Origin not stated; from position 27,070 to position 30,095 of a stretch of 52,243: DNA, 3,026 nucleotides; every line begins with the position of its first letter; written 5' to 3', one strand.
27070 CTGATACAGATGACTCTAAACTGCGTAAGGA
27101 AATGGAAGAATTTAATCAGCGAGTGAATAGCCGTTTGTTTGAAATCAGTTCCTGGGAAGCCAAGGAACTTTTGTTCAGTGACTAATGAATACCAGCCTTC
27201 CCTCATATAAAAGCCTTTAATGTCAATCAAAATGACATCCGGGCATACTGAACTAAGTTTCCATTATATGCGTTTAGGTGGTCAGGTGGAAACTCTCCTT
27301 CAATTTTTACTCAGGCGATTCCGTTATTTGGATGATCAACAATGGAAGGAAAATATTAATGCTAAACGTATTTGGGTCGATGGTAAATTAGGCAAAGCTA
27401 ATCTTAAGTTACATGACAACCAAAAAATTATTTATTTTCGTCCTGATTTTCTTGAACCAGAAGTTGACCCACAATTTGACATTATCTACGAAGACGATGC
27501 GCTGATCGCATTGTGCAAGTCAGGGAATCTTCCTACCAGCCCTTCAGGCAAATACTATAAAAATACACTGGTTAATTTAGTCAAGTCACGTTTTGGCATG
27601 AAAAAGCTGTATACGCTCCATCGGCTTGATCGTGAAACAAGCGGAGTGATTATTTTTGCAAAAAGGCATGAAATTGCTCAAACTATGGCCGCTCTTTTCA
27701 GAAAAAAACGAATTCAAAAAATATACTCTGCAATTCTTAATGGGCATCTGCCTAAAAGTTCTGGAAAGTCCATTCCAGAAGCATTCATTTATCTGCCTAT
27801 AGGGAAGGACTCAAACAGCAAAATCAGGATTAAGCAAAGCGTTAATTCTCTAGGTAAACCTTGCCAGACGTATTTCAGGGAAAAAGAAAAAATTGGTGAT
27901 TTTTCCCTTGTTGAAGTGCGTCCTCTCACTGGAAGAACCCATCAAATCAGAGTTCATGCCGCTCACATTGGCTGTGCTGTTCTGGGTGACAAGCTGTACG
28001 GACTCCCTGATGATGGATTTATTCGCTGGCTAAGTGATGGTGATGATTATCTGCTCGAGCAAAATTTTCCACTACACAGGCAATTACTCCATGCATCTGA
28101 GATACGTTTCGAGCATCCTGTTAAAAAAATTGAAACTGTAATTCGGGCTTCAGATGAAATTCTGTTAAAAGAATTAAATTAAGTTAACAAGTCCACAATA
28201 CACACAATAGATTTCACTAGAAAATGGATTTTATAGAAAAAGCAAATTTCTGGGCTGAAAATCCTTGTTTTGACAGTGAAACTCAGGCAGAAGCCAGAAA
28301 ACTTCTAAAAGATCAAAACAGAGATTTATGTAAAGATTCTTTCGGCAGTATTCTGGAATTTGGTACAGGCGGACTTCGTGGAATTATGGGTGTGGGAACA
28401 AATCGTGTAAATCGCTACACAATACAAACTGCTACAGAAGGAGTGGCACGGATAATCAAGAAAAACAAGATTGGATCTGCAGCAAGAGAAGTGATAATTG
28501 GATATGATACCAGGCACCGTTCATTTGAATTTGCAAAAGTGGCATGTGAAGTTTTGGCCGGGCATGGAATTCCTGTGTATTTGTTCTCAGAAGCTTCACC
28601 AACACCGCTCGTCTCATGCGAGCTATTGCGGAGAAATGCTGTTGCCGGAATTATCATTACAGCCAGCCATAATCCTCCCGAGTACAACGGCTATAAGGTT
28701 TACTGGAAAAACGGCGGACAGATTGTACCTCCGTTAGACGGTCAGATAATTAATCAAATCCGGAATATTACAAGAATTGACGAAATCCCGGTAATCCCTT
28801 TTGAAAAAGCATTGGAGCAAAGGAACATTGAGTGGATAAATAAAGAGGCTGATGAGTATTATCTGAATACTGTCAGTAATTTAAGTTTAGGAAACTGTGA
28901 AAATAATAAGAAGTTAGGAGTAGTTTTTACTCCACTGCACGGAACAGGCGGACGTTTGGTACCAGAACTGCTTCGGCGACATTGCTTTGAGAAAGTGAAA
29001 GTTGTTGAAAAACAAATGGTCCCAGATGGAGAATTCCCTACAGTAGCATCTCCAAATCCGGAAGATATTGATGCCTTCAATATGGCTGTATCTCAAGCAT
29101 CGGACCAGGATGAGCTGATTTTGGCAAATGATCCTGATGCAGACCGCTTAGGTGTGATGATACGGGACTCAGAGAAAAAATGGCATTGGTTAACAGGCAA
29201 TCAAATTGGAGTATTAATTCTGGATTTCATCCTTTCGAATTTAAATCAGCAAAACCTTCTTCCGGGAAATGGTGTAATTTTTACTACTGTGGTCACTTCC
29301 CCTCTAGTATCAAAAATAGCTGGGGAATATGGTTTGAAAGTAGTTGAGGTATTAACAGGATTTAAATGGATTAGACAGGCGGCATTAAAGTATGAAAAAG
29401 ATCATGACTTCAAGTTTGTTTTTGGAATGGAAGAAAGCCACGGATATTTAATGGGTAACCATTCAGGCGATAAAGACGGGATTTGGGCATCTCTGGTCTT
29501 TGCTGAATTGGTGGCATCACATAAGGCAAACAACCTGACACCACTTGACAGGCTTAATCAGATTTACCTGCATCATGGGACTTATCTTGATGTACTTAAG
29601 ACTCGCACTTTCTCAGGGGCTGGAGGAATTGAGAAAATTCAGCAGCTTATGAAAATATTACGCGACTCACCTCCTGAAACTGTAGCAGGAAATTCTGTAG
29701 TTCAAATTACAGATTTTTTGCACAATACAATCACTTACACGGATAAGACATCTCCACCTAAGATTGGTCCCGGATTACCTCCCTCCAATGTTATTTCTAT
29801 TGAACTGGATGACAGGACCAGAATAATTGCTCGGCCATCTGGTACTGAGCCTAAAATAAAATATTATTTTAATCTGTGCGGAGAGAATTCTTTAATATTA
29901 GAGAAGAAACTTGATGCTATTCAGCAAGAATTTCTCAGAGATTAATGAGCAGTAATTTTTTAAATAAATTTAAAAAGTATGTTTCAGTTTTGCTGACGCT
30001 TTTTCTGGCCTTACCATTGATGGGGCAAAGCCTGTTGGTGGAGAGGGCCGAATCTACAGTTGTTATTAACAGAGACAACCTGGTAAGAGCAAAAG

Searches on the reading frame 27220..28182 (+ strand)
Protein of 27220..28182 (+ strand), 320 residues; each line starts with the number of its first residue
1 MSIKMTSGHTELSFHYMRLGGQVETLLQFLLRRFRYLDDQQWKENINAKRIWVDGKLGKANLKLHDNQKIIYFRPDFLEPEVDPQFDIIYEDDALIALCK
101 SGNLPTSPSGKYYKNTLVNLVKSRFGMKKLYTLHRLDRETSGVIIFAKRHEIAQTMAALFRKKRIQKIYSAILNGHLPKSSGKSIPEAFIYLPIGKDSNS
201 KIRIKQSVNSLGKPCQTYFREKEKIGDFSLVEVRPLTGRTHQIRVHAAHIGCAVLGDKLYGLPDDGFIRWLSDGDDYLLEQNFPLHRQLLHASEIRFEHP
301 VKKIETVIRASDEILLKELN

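Call 17: search_protein_families(library=ncbifam, max_evalue=1e-10, proteins=[window:27220-28182:+])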
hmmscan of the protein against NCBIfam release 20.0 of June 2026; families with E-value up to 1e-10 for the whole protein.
window:27220-28182:+ (320 aa): 6 families
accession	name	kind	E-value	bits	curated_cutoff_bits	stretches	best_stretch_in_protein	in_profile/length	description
TIGR00005.1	rluA_subfam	subfamily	1.7e-56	191.7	192.7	1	24-305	6-277/298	RluA family pseudouridine synthase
NF008321.0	PRK11112.1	equivalog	2.3e-30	105.7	328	1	86-311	2-222/257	tRNA pseudouridine(65) synthase TruC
NF008385.0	PRK11180.1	equivalog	2.6e-30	105.9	351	1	82-308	80-297/325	23S rRNA pseudouridine(1911/1915/1917) synthase RluD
NF008249.0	PRK11025.1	equivalog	2.5e-28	98.9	378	1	88-311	95-301/317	23S rRNA pseudouridine(955/2504/2580) synthase RluC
TIGR01621.1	RluA-like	hypoth_equivalog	6.4e-24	84.4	222.3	1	86-264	2-169/217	TIGR01621 family pseudouridine synthase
NF007543.0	PRK10158.1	equivalog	3.8e-20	72.5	286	1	79-264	7-185/219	bifunctional tRNA pseudouridine(32) synthase/23S rRNA pseudouridine(746) synthase RluA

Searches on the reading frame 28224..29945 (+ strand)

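Call 17: search_protein_families(library=ncbifam, max_evalue=1e-10, proteins=[window:28224-29945:+])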
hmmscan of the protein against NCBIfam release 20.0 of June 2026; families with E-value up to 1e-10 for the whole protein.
window:28224-29945:+ (573 aa): 6 families
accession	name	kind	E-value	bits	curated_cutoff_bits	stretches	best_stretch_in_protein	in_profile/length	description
TIGR03990.1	Arch_GlmM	equivalog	1.2e-44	152.9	439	1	46-449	4-367/444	phosphoglucosamine mutase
TIGR01132.1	pgm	equivalog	2.3e-24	85.8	778.05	1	43-468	39-456/546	phosphoglucomutase (alpha-D-glucose-1,6-bisphosphate-dependent)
TIGR01455.1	glmM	equivalog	1.2e-22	80.3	447.55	1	46-433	1-353/442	phosphoglucosamine mutase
NF007088.0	PRK09542.1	equivalog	7.4e-18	64.8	618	1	59-434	22-360/456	phosphomannomutase/phosphoglucomutase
NF046027.1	PhglucPhmanMutPgmG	equivalog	2.9e-16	59.2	600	1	73-385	34-311/460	phosphoglucomutase/phosphomannomutase PgmG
NF005737.0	PRK07564.1-1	equivalog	8e-16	57.7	378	1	64-542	27-489/543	alpha-D-glucose phosphate-specific phosphoglucomutase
